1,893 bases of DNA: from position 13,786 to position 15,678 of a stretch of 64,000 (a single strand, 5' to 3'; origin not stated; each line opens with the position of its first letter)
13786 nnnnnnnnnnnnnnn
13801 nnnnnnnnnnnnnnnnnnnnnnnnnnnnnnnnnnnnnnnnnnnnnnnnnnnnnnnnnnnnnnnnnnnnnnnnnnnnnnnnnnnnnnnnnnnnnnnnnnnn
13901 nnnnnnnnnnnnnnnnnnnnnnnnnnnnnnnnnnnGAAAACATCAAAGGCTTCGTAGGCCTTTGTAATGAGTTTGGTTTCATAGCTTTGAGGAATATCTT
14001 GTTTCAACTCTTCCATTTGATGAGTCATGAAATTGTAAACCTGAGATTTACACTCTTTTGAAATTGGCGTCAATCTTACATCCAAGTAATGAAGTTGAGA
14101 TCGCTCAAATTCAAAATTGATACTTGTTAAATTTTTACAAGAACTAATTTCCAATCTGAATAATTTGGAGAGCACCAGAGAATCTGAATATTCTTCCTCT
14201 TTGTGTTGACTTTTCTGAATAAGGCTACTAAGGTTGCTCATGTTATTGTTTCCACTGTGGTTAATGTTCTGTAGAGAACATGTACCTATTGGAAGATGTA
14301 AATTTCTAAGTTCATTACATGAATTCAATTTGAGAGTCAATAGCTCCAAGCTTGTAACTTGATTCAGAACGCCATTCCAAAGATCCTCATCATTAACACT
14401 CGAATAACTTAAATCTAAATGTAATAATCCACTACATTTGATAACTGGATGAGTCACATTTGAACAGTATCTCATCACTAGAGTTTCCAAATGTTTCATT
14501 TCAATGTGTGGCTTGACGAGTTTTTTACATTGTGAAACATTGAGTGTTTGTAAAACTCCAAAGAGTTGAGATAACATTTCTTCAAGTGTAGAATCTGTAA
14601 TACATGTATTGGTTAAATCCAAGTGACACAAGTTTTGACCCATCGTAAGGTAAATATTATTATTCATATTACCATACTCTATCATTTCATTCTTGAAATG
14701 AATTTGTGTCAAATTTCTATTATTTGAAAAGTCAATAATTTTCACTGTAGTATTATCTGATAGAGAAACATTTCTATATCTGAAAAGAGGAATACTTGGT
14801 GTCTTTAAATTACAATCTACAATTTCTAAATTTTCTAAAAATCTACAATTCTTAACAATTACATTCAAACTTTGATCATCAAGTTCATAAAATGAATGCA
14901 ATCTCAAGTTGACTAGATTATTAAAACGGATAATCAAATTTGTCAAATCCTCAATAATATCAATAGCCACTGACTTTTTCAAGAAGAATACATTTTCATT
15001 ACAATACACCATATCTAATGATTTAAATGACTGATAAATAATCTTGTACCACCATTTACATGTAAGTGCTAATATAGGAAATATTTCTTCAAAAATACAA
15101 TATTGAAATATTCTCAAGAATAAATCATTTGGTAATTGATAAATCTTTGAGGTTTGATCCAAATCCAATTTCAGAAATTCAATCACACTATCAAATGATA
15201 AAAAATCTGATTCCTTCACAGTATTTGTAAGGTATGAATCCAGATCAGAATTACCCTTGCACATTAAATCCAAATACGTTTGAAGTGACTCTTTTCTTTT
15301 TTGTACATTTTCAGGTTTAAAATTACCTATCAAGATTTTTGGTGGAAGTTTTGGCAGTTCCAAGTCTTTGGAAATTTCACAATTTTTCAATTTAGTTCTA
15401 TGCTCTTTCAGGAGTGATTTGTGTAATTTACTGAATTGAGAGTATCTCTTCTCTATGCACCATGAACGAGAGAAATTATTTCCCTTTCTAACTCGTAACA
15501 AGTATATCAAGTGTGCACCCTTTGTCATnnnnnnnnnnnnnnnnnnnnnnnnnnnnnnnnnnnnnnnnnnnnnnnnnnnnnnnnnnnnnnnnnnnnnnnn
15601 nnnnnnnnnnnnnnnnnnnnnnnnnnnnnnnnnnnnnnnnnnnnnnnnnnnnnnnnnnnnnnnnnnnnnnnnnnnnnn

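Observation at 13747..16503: Unusual domain combination: phosphoinositide-binding PX domain fused to an F-box and cysteine-containing LRRs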

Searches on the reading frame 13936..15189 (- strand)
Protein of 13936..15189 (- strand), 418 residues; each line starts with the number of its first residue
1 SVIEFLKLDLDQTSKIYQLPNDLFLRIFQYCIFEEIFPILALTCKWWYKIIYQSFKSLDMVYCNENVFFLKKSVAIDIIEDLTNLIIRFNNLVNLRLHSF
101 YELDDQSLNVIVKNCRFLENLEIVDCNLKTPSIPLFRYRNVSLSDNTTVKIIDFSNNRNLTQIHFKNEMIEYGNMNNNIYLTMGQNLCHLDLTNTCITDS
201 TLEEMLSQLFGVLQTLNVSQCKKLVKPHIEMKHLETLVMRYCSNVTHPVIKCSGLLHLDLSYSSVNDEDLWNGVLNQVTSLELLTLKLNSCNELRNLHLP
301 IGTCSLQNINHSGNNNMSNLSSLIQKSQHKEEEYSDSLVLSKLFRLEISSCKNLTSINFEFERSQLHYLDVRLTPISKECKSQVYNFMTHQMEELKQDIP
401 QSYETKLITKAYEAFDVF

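Call 23: search_solved_structures(query=A3, max_evalue=10, show_alignments=4)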
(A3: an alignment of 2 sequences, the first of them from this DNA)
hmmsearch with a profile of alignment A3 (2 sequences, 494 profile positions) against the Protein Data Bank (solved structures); distinct sequences matched with E-value up to 10: 16.
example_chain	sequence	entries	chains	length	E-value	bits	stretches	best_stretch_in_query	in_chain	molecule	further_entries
6o60_C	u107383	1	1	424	1.1e-11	47.4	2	183-305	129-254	F-box/LRR-repeat protein 2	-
1fs2_A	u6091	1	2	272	0.00035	22.8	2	184-280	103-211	SKP2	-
1fqv_A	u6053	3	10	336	0.00073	21.7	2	184-280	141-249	SKP2 | S-phase kinase-associated protein 2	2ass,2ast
6vcd_B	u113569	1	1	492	0.00093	21.4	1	181-241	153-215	F-box/LRR-repeat protein 5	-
7b5l_T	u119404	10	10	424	0.0028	19.8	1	184-280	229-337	S-phase kinase-associated protein 2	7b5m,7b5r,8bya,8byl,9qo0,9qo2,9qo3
7z8t_F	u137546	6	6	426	0.0028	19.8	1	184-280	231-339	S-phase kinase-associated protein 2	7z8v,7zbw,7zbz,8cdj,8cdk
6w66_B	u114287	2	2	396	0.003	19.7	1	14-267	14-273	F-box/LRR-repeat protein 17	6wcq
8or0_E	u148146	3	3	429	0.003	19.7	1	184-280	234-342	S-phase kinase-associated protein 2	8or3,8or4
8uah_B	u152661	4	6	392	0.0034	19.5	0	14-270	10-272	F-box/LRR-repeat protein 17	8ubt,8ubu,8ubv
6xzq_G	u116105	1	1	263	0.29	13.1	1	185-300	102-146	Acidic leucine-rich nuclear phosphoprotein 32 family member A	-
8rmr_G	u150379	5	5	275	0.32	13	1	217-301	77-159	Acidic leucine-rich nuclear phosphoprotein 32 family member A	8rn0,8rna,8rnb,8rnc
4xos_A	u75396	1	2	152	0.95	11.4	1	186-231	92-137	Acidic leucine-rich nuclear phosphoprotein 32 family member A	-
2je0_A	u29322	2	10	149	0.99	11.4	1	186-231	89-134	ACIDIC LEUCINE-RICH NUCLEAR PHOSPHOPROTEIN 32 FAMILY MEMBER A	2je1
3riq_A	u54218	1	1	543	1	11.3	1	211-308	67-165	Tailspike protein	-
1g0w_A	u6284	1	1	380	2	10.3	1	225-285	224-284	CREATINE KINASE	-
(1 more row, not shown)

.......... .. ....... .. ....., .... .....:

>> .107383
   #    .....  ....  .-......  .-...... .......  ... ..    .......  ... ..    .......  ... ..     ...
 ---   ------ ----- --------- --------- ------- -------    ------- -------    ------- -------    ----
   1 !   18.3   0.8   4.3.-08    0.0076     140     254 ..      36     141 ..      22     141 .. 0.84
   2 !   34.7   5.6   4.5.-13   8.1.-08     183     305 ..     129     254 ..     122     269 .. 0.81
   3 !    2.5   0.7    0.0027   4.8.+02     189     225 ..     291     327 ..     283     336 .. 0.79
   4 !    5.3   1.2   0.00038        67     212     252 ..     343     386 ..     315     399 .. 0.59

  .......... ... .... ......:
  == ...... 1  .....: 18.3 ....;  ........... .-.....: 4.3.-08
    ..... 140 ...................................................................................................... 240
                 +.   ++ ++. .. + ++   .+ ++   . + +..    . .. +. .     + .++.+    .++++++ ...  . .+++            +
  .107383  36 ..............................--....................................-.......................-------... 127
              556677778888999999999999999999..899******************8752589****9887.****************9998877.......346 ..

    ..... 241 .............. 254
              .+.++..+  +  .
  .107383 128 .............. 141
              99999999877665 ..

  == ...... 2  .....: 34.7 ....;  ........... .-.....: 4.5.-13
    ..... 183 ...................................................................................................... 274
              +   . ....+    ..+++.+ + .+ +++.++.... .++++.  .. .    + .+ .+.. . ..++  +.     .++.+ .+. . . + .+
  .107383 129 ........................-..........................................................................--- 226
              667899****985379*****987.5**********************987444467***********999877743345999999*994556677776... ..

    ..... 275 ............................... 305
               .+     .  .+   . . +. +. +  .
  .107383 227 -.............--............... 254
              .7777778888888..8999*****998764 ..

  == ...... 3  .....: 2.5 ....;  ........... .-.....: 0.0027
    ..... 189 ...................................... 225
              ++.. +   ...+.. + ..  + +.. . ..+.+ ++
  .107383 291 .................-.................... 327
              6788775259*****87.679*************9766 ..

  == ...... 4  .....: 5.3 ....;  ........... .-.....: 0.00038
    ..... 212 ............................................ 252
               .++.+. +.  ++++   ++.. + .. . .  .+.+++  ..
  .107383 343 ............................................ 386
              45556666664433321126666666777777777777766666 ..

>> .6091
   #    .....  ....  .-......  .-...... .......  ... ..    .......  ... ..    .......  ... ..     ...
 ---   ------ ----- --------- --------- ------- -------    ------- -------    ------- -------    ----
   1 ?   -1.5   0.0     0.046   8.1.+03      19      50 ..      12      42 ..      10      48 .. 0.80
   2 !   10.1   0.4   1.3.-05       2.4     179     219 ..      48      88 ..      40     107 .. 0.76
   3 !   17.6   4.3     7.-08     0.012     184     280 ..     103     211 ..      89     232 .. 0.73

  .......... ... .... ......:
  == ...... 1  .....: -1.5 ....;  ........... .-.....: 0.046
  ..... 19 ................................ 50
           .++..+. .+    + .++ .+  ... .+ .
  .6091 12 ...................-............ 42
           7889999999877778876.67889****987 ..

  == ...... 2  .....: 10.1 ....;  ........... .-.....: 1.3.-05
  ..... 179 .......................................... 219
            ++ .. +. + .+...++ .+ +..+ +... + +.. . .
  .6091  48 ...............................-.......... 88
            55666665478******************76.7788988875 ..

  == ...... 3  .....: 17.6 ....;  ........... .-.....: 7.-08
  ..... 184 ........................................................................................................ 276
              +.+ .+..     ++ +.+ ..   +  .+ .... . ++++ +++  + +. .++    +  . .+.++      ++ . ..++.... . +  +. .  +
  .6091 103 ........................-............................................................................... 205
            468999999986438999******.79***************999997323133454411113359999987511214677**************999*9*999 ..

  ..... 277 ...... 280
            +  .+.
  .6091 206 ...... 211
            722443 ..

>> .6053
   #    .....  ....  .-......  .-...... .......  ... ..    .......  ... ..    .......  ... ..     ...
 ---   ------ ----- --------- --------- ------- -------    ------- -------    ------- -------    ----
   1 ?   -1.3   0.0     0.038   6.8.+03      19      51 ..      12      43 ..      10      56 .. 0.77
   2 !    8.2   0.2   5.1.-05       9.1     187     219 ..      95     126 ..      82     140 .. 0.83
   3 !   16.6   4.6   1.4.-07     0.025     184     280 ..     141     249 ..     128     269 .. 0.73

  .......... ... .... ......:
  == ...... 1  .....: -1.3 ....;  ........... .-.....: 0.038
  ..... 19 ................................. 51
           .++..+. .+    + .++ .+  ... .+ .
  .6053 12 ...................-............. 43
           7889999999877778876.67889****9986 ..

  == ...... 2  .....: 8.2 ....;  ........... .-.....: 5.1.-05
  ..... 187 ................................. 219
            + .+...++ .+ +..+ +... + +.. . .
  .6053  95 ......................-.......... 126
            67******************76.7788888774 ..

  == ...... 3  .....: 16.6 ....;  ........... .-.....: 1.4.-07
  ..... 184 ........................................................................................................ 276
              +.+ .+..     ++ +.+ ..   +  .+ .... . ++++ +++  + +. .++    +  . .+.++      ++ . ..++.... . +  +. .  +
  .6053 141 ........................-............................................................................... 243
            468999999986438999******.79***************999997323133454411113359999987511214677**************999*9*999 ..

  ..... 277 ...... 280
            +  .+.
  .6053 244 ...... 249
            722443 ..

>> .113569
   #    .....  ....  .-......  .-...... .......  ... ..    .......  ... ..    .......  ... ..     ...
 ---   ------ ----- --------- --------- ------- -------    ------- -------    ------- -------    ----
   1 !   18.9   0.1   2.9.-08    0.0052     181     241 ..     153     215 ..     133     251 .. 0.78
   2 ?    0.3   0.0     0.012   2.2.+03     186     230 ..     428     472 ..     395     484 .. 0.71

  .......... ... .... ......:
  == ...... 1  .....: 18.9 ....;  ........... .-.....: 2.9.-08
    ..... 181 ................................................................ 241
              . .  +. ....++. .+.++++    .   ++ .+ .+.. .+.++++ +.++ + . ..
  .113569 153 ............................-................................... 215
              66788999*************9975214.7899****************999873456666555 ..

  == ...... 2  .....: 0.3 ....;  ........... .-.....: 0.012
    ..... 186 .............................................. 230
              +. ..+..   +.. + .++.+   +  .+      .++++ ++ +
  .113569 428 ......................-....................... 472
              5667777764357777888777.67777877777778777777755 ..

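Call 27: find_homologous_proteins(query=A3, max_evalue=1)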
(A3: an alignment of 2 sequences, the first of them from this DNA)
Query A3 (2 sequences) (418 aa, profile of the alignment): 2 proteins with E <= 1 among 5674 candidates.
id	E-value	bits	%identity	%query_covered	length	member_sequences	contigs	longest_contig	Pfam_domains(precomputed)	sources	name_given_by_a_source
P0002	2.3e-242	823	39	81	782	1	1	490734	PF00787.30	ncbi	ncbi:hypothetical protein ABK040_005189 [Willaertia magna]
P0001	1.2e-163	564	99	67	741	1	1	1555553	PF00787.30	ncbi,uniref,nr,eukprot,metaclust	ncbi:PX domain-containing protein [Naegleria gruberi]|uniref:PX domain-containing protein n=1 Tax=Na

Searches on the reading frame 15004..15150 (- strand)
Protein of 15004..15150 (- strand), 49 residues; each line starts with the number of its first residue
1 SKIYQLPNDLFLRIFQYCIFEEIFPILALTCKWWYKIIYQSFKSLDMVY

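Call 36: search_solved_structures(query=A5, max_evalue=10, show_alignments=5)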
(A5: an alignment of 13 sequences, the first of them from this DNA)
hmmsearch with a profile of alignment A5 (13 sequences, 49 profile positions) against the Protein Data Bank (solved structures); distinct sequences matched with E-value up to 10: 10.
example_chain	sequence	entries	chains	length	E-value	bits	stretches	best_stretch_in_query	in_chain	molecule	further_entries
9xzj_F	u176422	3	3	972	1.1e-06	31.7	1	3-38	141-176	F-box DNA helicase 1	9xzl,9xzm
8uah_B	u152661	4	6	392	0.04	17.1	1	3-37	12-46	F-box/LRR-repeat protein 17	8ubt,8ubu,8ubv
6w66_B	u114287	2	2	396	0.04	17.1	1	3-37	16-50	F-box/LRR-repeat protein 17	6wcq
1nex_B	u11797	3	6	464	0.12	15.5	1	6-40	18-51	CDC4 protein | Cell division control protein 4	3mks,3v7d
8jjr_U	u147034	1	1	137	0.34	14.1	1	2-25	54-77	PCPI-2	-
1ldk_E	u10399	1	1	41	0.43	13.8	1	6-37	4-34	SKP2-like protein type gamma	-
1fs1_A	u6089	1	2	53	0.78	13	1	6-38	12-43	CYCLIN A/CDK2-ASSOCIATED P19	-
2p1m_B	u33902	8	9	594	0.86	12.8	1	6-37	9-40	TRANSPORT INHIBITOR RESPONSE 1 protein | TRANSPORT INHIBITOR RESPONSE 1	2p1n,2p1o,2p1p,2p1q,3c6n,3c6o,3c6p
7q3d_A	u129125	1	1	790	0.87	12.8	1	14-46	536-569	WD repeat-containing and planar cell polarity effector protein fritz homolog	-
8zuh_A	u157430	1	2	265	1.1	12.5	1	3-38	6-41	F-box only protein 6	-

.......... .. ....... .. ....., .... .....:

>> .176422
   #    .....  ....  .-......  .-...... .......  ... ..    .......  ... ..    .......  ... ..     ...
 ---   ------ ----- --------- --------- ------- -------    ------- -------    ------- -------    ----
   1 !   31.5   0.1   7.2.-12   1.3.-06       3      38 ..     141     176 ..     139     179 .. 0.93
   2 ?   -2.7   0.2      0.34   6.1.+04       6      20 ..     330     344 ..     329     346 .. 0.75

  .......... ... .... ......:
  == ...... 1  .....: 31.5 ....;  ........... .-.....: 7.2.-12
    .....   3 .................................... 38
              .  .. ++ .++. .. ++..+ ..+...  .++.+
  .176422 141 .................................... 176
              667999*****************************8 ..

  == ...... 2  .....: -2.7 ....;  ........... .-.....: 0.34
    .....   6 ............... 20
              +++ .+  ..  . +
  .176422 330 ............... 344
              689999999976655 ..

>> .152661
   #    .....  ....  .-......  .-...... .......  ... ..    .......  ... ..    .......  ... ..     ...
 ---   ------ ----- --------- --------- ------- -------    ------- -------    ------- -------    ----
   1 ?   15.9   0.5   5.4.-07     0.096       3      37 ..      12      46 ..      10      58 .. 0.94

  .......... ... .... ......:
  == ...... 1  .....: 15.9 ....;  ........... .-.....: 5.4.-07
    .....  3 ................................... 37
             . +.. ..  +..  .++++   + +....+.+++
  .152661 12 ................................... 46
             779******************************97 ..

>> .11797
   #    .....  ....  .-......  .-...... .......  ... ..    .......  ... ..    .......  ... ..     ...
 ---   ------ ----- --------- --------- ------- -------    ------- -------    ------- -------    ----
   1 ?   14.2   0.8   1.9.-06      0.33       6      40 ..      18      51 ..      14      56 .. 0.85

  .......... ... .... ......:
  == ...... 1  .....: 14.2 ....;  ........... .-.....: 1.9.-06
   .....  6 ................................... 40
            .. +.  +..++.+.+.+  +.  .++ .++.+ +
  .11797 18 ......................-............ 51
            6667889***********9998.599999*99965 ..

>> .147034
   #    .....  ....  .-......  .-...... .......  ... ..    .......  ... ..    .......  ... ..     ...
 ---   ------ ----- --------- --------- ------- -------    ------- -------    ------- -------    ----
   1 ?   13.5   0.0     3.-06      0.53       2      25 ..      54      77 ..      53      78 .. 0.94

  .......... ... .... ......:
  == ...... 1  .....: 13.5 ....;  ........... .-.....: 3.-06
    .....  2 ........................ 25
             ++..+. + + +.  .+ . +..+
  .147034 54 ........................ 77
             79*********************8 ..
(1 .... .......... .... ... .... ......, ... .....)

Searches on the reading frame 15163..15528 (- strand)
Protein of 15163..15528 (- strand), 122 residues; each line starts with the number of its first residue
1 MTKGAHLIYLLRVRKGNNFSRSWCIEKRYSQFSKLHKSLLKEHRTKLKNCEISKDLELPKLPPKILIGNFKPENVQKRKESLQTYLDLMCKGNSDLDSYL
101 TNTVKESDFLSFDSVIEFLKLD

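Call 70: search_solved_structures(query=A7, max_evalue=0.001, show_alignments=2)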
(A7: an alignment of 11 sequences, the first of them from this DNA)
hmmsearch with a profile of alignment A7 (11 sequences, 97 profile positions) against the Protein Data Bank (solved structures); distinct sequences matched with E-value up to 0.001: 60.
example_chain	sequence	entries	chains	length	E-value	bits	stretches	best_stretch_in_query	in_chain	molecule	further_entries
4oxw_A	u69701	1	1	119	9.1e-21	77.3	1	3-95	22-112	designed CISK-PX domain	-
5gw0_A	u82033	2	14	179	2.5e-17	66.3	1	2-97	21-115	Sorting nexin-16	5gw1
1xtn_A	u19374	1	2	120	1.4e-16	63.9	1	2-97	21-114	Serine/threonine-protein kinase Sgk3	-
3p0c_A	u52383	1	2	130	1.6e-16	63.7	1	5-93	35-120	Nischarin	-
6edx_A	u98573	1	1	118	1.7e-16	63.7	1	2-97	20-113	Serine/threonine-protein kinase Sgk3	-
1xte_A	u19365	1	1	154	3e-16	62.8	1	2-97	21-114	Serine/threonine-protein kinase Sgk3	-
8esf_A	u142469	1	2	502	7.3e-16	61.6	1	5-80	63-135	Nischarin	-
4ikb_A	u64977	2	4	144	1.5e-13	54.2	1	4-95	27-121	Sorting nexin-11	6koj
6kok_A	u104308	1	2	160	1.7e-13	54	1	4-95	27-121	Sorting nexin-11,Uncharacterized protein SNX10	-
6koi_A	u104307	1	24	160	1.9e-13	53.8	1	4-95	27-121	Sorting nexin-11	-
4ikd_A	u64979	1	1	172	2.3e-13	53.6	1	4-95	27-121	Sorting nexin-11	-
4az9_A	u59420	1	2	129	9.9e-13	51.6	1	4-83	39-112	SORTING NEXIN-24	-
4pzg_A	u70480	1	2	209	2.6e-12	50.2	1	5-95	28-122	Sorting nexin-10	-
4on3_A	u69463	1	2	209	2.7e-12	50.2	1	5-95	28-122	Sorting nexin-10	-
4p2i_A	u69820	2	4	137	8e-12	48.7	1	6-97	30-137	MKIAA0254 protein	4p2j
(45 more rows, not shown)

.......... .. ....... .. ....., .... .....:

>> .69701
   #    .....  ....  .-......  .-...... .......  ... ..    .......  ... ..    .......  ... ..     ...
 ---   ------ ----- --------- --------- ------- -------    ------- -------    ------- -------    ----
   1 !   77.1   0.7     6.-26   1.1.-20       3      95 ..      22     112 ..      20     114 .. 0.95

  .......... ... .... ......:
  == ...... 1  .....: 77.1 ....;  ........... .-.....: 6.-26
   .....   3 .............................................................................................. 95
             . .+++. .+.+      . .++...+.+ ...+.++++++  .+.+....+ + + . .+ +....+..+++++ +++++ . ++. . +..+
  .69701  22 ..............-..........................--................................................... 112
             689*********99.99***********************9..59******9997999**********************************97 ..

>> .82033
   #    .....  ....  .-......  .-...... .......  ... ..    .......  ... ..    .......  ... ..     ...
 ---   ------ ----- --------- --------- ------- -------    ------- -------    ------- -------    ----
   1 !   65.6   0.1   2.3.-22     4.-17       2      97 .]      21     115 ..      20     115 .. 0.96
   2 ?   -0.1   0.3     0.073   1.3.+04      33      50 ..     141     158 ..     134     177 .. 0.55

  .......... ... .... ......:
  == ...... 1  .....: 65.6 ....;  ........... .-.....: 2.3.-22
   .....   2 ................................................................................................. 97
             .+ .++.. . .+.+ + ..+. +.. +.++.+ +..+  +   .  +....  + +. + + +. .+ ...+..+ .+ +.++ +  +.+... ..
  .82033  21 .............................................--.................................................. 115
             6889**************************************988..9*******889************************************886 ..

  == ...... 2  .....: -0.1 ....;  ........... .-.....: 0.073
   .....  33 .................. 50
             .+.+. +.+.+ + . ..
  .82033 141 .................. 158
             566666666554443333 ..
